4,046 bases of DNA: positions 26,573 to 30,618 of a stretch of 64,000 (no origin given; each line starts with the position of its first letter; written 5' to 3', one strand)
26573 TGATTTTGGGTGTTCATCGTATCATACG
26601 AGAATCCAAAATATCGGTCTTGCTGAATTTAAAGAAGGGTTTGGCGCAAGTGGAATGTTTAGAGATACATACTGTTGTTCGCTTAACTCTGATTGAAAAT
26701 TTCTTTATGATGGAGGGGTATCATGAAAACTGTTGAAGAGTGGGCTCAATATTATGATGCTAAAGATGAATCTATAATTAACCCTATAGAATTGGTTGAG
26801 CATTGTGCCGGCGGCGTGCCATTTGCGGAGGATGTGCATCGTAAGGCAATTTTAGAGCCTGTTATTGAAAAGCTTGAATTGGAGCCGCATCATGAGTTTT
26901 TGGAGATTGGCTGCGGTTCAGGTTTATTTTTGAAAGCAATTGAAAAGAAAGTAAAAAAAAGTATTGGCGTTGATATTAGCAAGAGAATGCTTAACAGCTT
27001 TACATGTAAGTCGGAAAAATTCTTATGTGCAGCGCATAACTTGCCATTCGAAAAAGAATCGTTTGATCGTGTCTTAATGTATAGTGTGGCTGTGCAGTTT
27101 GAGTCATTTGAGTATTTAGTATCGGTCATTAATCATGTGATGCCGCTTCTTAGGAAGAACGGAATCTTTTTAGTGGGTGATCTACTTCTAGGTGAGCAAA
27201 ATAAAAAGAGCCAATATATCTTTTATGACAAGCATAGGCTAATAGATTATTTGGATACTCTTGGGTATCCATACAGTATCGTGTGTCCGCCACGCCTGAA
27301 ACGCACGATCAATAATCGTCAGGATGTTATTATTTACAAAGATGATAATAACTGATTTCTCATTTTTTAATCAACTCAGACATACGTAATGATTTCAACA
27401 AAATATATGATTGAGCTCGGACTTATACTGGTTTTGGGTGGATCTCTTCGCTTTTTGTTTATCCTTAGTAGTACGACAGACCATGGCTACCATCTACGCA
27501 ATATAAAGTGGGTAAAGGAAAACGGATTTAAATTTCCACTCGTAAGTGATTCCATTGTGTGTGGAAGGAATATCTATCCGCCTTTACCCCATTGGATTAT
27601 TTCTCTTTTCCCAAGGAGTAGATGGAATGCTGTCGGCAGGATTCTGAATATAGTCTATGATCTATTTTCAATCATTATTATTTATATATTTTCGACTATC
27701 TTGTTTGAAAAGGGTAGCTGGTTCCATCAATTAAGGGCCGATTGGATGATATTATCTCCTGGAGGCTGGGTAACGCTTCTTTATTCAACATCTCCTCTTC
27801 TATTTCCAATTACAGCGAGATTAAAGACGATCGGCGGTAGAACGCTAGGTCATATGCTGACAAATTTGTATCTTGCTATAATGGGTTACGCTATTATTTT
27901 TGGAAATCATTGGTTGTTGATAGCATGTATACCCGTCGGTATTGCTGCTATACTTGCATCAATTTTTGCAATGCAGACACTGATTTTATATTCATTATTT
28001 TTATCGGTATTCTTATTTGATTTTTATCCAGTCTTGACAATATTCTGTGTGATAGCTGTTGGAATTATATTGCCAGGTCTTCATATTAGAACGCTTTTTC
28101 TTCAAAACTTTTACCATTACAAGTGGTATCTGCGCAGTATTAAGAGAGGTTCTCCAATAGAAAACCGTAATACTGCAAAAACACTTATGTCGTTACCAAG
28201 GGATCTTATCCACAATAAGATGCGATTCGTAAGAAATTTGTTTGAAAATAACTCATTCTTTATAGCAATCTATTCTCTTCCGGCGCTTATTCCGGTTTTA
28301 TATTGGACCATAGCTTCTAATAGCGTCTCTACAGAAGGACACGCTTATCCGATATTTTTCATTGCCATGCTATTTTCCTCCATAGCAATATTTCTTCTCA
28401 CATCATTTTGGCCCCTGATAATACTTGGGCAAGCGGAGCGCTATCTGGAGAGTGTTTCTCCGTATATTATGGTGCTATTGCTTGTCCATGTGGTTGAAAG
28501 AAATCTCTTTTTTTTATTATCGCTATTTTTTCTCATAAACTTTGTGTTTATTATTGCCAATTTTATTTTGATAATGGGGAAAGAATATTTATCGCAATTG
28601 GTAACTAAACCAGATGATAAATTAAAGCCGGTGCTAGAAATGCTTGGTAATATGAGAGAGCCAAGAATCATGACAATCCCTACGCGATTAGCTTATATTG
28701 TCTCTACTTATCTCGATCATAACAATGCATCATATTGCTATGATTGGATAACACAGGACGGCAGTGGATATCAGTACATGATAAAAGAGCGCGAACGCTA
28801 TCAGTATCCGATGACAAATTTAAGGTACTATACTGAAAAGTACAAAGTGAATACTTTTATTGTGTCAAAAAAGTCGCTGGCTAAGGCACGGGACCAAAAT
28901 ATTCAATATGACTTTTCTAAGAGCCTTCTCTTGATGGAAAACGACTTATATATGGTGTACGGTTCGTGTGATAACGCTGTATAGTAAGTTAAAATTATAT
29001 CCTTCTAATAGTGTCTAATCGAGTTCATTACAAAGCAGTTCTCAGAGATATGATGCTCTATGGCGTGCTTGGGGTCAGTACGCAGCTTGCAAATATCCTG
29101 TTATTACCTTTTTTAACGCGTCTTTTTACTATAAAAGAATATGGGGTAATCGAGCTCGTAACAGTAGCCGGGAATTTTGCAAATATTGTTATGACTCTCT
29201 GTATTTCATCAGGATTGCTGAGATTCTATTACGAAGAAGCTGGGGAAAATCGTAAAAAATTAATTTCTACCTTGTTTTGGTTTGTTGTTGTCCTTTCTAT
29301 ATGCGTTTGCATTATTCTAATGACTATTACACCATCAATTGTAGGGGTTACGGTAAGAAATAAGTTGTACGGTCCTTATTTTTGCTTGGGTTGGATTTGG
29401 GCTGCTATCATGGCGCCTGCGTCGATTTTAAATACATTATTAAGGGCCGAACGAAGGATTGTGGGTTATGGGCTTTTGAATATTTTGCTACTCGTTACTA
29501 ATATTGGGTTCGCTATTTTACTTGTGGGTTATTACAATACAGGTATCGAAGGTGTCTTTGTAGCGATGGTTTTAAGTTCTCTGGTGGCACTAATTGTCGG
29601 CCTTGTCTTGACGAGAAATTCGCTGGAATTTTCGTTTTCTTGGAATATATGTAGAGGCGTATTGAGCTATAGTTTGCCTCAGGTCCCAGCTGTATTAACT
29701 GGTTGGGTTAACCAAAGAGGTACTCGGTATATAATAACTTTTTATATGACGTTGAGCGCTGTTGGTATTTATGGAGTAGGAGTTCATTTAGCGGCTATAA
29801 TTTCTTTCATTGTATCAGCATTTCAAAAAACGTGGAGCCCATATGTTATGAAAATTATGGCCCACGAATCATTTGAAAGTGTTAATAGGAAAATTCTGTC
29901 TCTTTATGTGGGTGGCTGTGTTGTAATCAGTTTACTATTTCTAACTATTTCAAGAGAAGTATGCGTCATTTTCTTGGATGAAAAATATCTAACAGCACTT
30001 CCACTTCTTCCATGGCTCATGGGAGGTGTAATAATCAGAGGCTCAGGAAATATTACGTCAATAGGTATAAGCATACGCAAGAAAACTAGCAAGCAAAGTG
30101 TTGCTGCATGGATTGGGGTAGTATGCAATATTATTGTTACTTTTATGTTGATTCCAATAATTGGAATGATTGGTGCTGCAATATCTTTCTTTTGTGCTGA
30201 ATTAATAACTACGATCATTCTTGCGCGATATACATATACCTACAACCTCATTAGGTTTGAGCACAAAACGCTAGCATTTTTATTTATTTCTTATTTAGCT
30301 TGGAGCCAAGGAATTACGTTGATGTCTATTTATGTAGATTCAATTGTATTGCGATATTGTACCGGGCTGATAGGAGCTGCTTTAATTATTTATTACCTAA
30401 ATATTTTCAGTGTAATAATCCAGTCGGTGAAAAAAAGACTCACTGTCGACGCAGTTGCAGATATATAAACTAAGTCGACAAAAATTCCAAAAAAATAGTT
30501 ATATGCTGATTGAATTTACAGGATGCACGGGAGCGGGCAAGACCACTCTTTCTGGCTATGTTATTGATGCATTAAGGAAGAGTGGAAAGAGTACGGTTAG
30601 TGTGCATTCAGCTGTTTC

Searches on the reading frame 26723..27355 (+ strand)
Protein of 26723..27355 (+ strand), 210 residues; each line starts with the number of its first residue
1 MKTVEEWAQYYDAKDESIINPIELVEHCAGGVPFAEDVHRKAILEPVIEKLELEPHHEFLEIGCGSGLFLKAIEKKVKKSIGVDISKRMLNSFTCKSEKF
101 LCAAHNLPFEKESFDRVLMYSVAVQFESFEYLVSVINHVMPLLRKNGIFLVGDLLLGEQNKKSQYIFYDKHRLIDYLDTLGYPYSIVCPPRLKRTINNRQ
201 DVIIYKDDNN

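Call 22: search_protein_families(library=pfam, proteins=[window:26723-27355:+], max_evalue=0.00001)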
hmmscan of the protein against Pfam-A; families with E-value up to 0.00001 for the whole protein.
window:26723-27355:+ (210 aa): 5 families
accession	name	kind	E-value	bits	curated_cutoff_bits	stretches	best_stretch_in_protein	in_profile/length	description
PF08241.18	Methyltransf_11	-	4.7e-14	53.2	21.2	1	60-150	1-94/95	Methyltransferase domain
PF13649.12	Methyltransf_25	-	2.6e-11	44.5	27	1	60-147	2-97/97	Methyltransferase domain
PF08242.18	Methyltransf_12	-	8.7e-10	39.7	30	1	60-149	1-98/98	Methyltransferase domain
PF13489.12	Methyltransf_23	-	3e-08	34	27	1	43-155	8-120/164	Methyltransferase domain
PF13847.12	Methyltransf_31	-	3e-08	33.9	27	1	55-155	3-113/145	Methyltransferase domain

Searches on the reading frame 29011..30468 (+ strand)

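Call 22: search_protein_families(library=pfam, proteins=[window:29011-30468:+], max_evalue=0.00001)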
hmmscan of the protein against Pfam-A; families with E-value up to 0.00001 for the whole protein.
window:29011-30468:+ (485 aa): 2 families
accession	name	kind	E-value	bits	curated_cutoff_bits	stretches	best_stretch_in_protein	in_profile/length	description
PF13440.11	Polysacc_synt_3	-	2.8e-15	56.8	23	1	35-329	2-291/293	Polysaccharide biosynthesis protein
PF01943.22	Polysacc_synt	-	7.1e-10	39.2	28.2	1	11-283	2-274/274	Polysaccharide biosynthesis protein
